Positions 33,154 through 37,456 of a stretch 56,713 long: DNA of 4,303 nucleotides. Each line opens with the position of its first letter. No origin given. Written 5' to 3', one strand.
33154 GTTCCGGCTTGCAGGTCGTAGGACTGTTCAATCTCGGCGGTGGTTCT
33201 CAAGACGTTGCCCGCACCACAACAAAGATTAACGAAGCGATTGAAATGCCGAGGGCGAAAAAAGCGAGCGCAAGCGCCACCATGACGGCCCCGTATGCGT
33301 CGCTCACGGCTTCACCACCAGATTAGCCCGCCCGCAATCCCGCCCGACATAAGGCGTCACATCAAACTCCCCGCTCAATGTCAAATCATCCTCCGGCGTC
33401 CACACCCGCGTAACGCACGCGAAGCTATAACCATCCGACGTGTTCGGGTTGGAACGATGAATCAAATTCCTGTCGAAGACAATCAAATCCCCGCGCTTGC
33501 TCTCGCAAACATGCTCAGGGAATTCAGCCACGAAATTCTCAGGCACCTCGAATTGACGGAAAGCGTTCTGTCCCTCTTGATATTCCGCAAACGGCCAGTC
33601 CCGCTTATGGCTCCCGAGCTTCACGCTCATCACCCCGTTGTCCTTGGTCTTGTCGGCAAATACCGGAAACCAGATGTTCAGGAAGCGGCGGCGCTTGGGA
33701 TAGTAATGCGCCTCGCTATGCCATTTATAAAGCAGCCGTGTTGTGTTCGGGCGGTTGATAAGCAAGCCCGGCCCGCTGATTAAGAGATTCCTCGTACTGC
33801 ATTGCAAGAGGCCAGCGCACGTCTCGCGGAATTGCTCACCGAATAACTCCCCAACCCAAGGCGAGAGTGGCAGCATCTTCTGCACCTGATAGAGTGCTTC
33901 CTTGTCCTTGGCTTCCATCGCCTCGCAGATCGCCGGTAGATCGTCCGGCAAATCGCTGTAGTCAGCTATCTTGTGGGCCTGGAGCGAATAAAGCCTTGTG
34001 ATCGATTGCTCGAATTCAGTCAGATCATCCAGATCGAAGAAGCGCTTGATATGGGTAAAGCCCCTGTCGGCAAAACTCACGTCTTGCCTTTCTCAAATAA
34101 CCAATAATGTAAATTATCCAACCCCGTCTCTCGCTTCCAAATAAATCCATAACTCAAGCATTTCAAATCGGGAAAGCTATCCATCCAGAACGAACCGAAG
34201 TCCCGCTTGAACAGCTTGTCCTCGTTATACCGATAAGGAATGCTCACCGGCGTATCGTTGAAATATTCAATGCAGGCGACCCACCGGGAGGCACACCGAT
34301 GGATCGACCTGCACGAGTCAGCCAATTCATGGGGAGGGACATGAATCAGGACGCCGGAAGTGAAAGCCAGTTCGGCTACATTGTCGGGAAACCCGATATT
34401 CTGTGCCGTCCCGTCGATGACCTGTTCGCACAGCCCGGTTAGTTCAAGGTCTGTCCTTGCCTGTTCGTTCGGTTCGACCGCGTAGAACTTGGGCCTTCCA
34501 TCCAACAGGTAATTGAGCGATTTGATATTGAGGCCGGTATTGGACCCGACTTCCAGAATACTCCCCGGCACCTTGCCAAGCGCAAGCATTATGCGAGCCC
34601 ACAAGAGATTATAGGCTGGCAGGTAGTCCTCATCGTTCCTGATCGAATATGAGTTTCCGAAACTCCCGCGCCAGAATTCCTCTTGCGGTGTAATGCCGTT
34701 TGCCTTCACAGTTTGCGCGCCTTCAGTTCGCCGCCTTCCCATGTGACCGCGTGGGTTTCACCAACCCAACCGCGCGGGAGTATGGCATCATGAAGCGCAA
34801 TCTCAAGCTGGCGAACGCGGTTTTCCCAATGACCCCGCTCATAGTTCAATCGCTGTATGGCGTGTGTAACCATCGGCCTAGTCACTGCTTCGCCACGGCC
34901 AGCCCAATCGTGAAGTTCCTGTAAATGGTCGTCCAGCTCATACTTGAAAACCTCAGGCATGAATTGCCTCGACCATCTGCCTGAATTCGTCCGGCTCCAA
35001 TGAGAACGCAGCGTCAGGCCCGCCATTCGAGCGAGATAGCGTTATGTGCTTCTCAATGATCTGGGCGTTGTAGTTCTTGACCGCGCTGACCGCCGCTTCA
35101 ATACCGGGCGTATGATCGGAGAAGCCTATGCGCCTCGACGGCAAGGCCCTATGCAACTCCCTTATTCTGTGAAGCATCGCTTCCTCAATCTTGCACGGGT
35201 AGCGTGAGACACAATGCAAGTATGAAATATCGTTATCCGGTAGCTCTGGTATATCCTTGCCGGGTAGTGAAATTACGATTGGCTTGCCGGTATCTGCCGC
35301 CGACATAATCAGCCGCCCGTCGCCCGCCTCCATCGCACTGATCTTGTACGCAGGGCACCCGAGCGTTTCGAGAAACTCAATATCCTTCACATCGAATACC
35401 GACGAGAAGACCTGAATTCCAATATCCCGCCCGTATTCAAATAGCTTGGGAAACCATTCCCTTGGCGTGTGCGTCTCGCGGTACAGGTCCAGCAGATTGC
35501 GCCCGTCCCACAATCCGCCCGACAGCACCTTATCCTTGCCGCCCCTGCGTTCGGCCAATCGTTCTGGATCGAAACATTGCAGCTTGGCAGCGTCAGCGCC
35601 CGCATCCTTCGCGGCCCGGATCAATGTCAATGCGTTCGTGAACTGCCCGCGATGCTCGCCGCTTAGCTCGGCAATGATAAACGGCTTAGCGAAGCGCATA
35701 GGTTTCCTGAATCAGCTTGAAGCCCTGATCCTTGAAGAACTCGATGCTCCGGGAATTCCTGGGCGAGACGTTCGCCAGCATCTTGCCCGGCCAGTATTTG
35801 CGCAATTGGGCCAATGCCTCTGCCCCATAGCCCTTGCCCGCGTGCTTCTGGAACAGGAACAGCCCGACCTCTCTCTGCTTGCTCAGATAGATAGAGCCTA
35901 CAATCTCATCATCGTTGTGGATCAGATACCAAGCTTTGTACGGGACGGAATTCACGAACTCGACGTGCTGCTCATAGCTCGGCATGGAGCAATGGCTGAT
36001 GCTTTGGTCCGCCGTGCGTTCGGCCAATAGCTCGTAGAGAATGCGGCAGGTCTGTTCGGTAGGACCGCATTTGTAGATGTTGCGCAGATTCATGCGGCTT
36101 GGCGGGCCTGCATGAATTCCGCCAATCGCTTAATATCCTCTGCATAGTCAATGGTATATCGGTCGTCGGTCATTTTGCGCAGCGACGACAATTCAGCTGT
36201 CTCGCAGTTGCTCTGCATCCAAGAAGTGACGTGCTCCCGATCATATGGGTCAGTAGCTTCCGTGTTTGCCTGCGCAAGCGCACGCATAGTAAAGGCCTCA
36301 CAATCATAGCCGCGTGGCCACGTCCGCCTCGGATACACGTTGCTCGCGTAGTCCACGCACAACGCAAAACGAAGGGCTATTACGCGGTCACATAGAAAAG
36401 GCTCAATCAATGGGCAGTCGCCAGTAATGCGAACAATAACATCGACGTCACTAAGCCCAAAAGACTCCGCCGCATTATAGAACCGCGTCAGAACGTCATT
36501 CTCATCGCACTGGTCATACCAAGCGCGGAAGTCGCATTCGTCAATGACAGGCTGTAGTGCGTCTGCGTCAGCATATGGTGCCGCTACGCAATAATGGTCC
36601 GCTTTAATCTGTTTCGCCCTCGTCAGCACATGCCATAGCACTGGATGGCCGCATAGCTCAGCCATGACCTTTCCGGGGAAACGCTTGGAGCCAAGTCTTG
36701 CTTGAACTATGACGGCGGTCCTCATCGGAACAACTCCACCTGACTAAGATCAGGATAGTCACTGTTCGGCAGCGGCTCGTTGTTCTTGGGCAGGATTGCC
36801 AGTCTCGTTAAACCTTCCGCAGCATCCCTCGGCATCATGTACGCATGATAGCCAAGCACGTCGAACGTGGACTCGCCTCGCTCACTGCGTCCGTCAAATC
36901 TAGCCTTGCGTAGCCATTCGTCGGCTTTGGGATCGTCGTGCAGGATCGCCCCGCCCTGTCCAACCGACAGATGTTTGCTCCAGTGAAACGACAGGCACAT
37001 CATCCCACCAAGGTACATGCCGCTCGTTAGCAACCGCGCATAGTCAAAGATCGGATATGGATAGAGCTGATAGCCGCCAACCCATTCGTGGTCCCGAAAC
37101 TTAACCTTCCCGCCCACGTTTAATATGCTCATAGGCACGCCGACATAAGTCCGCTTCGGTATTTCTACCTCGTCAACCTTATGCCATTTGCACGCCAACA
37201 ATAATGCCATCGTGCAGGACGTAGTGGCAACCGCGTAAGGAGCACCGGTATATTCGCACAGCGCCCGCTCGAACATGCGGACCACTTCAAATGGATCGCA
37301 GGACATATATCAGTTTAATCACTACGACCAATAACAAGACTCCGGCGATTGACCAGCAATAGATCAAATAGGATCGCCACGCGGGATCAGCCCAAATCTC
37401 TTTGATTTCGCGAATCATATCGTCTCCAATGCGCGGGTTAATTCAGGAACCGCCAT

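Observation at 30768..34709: Tailoring module predicts an acetamidino/methylated/oxidised Pse derivative; HisF-like present without HisH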

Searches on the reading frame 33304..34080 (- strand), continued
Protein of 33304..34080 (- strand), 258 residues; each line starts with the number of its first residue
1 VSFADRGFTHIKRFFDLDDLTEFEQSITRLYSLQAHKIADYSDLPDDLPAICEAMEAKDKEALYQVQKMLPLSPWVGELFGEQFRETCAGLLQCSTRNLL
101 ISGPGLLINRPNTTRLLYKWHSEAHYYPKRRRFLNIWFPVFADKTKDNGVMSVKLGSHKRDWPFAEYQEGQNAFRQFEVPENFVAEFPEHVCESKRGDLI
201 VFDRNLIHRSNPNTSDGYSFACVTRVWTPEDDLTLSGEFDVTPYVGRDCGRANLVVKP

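Call 78: search_solved_structures(query=A5, max_evalue=0.01, show_alignments=2)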
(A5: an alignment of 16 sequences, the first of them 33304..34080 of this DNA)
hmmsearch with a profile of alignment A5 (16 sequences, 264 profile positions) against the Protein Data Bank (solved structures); distinct sequences matched with E-value up to 0.01: 4.
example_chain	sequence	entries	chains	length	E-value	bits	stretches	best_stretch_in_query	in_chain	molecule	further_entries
2a1x_A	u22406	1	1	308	3.1e-05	26.6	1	84-229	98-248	Phytanoyl-CoA dioxygenase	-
9pze_A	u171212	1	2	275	6.3e-05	25.6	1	87-241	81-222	Fe/2-OG dependent dioxygenase MysH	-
9c9n_A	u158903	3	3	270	7.3e-05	25.4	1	87-241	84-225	Fe/2-OG dependent dioxygenase MysH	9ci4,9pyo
2rdn_A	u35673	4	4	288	0.0032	20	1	126-224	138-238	1-deoxypentalenic acid 11-beta hydroxylase; Fe(II)/alpha-ketoglutarate dependent hydroxyla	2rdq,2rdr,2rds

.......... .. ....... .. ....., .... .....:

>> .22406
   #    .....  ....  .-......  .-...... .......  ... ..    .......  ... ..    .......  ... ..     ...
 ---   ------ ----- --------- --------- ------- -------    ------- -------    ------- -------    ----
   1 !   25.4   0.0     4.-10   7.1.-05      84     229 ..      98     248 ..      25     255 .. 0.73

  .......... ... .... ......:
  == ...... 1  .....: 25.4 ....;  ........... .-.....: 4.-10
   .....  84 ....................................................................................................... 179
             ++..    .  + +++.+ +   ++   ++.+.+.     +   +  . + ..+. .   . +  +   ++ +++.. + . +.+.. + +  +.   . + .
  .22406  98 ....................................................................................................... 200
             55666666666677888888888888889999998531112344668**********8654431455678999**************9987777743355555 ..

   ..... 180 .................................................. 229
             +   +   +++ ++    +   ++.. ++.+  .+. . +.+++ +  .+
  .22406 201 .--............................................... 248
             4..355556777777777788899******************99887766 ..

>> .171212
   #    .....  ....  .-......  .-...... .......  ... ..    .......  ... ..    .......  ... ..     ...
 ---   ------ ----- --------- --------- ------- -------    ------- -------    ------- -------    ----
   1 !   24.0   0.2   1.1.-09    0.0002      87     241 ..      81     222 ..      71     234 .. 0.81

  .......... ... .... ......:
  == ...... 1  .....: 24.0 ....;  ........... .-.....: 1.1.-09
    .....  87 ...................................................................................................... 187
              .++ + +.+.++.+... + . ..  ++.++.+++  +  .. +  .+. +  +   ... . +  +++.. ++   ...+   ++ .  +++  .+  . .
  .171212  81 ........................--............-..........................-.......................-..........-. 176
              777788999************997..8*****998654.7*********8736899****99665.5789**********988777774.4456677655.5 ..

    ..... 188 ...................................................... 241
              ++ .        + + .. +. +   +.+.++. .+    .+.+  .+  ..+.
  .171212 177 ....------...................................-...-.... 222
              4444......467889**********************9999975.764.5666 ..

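Call 92: search_protein_families(library=pfam, proteins=[L109:6910-8520:+, L109:5487-5963:+, L109:4896-5309:+, L109:3999-4490:+, L109:794-1810:-, L109:2377-3252:-, L123:7479-9032:+, L123:9770-11950:+, L123:9029-9445:+, L123:7307-7657:+], max_evalue=0.001)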
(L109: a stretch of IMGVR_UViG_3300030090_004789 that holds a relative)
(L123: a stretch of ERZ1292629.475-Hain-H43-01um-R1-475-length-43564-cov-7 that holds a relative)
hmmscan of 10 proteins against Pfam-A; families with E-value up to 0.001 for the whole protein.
L109:6910-8520:+ (536 aa): 0 families

L109:5487-5963:+ (158 aa): 0 families

L109:4896-5309:+ (137 aa): 0 families

L109:3999-4490:+ (163 aa): 0 families

L109:794-1810:- (338 aa): 0 families

L109:2377-3252:- (291 aa): 1 family
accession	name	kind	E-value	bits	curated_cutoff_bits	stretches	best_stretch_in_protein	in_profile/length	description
PF23872.1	DUF7227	-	2.2e-38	132.6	27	1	27-289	11-219/223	Domain of unknown function (DUF7227)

L123:7479-9032:+ (517 aa): 2 families
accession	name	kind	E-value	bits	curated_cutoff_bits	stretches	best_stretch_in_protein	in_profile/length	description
PF03237.21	Terminase_6N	-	5.5e-11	43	22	1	91-265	1-164/215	Terminase large subunit, T4likevirus-type, N-terminal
PF17289.8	Terminase_6C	-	8.6e-06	26.2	22.6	1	332-474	2-149/155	Terminase RNaseH-like domain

L123:9770-11950:+ (726 aa): 1 family
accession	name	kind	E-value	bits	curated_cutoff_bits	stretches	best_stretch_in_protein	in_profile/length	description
PF16510.12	P22_portal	-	1.3e-106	357.9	26.1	1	39-592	6-593/594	Phage P22-like portal protein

L123:9029-9445:+ (138 aa): 0 families

L123:7307-7657:+ (116 aa): 1 family
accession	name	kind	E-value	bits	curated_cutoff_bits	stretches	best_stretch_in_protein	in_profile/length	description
PF18932.5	DUF5681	-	8.5e-08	33.1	27.5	1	2-65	8-75/77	Family of unknown function (DUF5681)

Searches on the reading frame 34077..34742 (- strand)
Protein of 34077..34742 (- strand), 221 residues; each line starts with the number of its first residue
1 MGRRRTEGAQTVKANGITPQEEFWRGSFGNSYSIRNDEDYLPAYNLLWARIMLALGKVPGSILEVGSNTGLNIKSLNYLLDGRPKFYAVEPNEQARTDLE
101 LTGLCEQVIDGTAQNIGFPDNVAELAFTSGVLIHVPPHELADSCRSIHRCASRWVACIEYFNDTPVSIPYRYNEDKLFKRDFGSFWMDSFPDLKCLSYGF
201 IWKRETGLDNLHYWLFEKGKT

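Call 4: search_protein_families(library=pfam, proteins=[window:34077-34742:-], max_evalue=0.01)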
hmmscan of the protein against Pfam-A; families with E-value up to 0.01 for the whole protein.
window:34077-34742:- (221 aa): 3 families
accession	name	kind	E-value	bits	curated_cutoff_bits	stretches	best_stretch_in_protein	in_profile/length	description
PF08241.18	Methyltransf_11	-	1.9e-05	25.6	21.2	1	63-150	1-86/95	Methyltransferase domain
PF13649.12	Methyltransf_25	-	0.0003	21.8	27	1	62-150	1-92/97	Methyltransferase domain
PF13489.12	Methyltransf_23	-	0.004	17.4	27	1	51-155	12-114/164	Methyltransferase domain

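Call 7: search_protein_families(library=ncbifam, proteins=[window:34077-34742:-], max_evalue=0.01)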
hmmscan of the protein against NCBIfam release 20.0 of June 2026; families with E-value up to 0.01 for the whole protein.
window:34077-34742:- (221 aa): 1 family
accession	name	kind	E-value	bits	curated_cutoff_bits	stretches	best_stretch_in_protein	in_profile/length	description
TIGR03587.1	Pse_Me-ase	hypoth_equivalog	2.3e-44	152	112.05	1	17-218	2-203/204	pseudaminic acid biosynthesis-associated methylase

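Call 71: search_protein_families(library=phrogs, proteins=[window:34077-34742:-], max_evalue=0.001)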
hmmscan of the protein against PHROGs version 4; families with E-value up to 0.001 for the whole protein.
window:34077-34742:- (221 aa): 0 families

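Call 84: search_solved_structures(query=window:34077-34742:-, max_evalue=0.001)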
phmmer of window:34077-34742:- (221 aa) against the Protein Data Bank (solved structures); distinct sequences matched with E-value up to 0.001: 0.

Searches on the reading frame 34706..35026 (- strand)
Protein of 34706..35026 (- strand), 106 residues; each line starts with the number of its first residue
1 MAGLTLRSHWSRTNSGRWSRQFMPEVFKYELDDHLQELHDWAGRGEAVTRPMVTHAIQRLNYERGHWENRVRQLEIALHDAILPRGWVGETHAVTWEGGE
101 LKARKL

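Call 4: search_protein_families(library=pfam, proteins=[window:34706-35026:-], max_evalue=0.01)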
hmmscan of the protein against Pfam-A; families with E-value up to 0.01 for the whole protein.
window:34706-35026:- (106 aa): 0 families

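Call 7: search_protein_families(library=ncbifam, proteins=[window:34706-35026:-], max_evalue=0.01)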
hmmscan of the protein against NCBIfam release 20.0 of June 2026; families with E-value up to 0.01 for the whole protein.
window:34706-35026:- (106 aa): 0 families

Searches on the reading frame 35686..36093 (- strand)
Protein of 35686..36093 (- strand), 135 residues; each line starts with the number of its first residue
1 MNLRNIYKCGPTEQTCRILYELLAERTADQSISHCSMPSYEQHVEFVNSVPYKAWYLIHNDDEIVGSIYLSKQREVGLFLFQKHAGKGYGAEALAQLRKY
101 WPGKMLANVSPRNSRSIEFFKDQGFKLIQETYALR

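Call 4: search_protein_families(library=pfam, proteins=[window:35686-36093:-], max_evalue=0.01)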
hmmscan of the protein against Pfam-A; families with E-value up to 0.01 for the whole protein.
window:35686-36093:- (135 aa): 5 families
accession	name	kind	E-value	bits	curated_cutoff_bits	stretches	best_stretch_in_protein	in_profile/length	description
PF13302.13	Acetyltransf_3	-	2.8e-08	35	25.4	1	52-126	54-138/138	Acetyltransferase (GNAT) domain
PF00583.31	Acetyltransf_1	-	2.9e-07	31.2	20.7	1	38-125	22-116/116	Acetyltransferase (GNAT) family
PF13508.13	Acetyltransf_7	-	0.00034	21.4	27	1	54-126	4-83/84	Acetyltransferase (GNAT) domain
PF13420.13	Acetyltransf_4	-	0.0049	17.3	24.3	1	31-129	28-138/155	Acetyltransferase (GNAT) domain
PF08445.16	FR47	-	0.0073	16.7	22.1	0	82-132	31-84/86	FR47-like protein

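Call 7: search_protein_families(library=ncbifam, proteins=[window:35686-36093:-], max_evalue=0.01)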
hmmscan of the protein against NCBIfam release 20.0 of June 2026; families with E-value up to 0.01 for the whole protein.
window:35686-36093:- (135 aa): 2 families
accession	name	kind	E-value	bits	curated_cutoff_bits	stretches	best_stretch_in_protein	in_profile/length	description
NF007853.0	PRK10562.1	equivalog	2.7e-06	27.7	125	1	56-132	51-127/146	N-acetyltransferase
NF007807.0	PRK10514.1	equivalog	0.0003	20.7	134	1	45-128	45-125/147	acetyltransferase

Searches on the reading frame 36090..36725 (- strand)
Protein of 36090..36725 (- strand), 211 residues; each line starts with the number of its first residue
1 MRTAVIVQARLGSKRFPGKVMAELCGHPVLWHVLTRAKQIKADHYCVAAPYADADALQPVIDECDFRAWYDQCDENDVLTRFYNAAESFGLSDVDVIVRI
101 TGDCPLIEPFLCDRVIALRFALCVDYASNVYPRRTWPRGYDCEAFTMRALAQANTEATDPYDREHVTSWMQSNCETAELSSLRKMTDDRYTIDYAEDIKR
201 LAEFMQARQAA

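Call 4: search_protein_families(library=pfam, proteins=[window:36090-36725:-], max_evalue=0.01)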
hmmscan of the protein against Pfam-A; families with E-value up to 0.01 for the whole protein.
window:36090-36725:- (211 aa): 2 families
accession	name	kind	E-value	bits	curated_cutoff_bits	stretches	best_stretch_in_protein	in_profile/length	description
PF02348.25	CTP_transf_3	-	2.3e-22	80.3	22.6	1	4-206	1-207/217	Cytidylyltransferase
PF12804.13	NTP_transf_3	-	6.8e-07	30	27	1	12-118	13-110/160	MobA-like NTP transferase domain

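Call 7: search_protein_families(library=ncbifam, proteins=[window:36090-36725:-], max_evalue=0.01)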
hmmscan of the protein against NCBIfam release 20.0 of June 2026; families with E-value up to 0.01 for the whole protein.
window:36090-36725:- (211 aa): 8 families
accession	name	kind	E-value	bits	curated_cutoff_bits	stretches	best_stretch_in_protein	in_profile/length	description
NF003952.0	PRK05450.1-5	subfamily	7.7e-19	67.8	193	1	1-117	1-114/250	3-deoxy-manno-octulosonate cytidylyltransferase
NF009905.0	PRK13368.1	subfamily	2.5e-16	59.8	255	1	1-118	1-113/243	3-deoxy-manno-octulosonate cytidylyltransferase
TIGR00466.1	kdsB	equivalog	2.8e-15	56.4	155.2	1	3-116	3-113/241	3-deoxy-manno-octulosonate cytidylyltransferase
NF003948.0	PRK05450.1-1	equivalog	4e-14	52.4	281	1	1-117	4-118/248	3-deoxy-manno-octulosonate cytidylyltransferase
NF003950.0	PRK05450.1-3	subfamily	2.5e-12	46.7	234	1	1-117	1-115/248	3-deoxy-manno-octulosonate cytidylyltransferase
TIGR01173.1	glmU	equivalog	9.5e-06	24.7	366.85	1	18-109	19-107/452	bifunctional UDP-N-acetylglucosamine diphosphorylase/glucosamine-1-phosphate N-acetyltransferase GlmU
TIGR03584.1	PseF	equivalog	0.0022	17.7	205.7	1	6-40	3-37/222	pseudaminic acid cytidylyltransferase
NF010934.1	PRK14354.1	equivalog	0.0046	15.5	450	1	10-109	12-105/447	bifunctional UDP-N-acetylglucosamine diphosphorylase/glucosamine-1-phosphate N-acetyltransferase GlmU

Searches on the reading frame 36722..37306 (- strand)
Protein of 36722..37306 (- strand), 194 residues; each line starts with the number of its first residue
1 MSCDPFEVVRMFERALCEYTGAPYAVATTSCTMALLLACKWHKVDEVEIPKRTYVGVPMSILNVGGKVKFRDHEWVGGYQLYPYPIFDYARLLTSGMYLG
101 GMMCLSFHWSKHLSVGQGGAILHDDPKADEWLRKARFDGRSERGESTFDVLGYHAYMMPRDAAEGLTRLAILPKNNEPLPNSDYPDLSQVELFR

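Call 4: search_protein_families(library=pfam, proteins=[window:36722-37306:-], max_evalue=0.01)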
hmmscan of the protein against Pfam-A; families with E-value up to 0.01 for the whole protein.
window:36722-37306:- (194 aa): 1 family
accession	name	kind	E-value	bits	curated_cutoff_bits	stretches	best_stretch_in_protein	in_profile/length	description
PF01041.23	DegT_DnrJ_EryC1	-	2.1e-21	77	19.8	2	9-73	26-93/360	DegT/DnrJ/EryC1/StrS aminotransferase family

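Call 7: search_protein_families(library=ncbifam, proteins=[window:36722-37306:-], max_evalue=0.01)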
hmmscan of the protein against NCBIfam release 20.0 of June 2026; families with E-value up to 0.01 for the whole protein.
window:36722-37306:- (194 aa): 7 families
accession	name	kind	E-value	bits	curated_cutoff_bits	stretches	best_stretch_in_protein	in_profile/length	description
TIGR03588.1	PseC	equivalog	3.4e-12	46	423.5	1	8-72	31-98/380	UDP-4-amino-4,6-dideoxy-N-acetyl-beta-L-altrosamine transaminase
TIGR04181.1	NHT_00031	hypoth_equivalog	8.3e-10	38.1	420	1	8-74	31-100/359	LegC family aminotransferase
TIGR04427.1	PLP_DesI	equivalog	2.9e-08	33.2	650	2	8-72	53-118/390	dTDP-4-dehydro-6-deoxyglucose aminotransferase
NF008687.0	PRK11706.1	equivalog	3.2e-07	29.4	375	0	99-127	169-197/375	dTDP-4-amino-4,6-dideoxygalactose transaminase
NF008658.2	PRK11658.1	equivalog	6.1e-05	21.8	631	0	11-61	37-90/379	UDP-4-amino-4-deoxy-L-arabinose aminotransferase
TIGR02379.1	ECA_wecE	subfamily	0.00022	20.1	434.85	0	11-72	35-99/376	dTDP-4-amino-4,6-dideoxy-D-glucose transaminase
NF011936.0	PRK15407.1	equivalog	0.0028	16.4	423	0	99-141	211-253/440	lipopolysaccharide biosynthesis protein RfbH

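Call 71: search_protein_families(library=phrogs, proteins=[window:36722-37306:-], max_evalue=0.001)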
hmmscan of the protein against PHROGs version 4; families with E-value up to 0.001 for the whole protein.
window:36722-37306:- (194 aa): 1 family
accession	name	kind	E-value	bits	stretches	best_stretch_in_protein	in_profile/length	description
phrog_3139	-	other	2.6e-09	37.5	1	8-72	38-105/387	aminotransferase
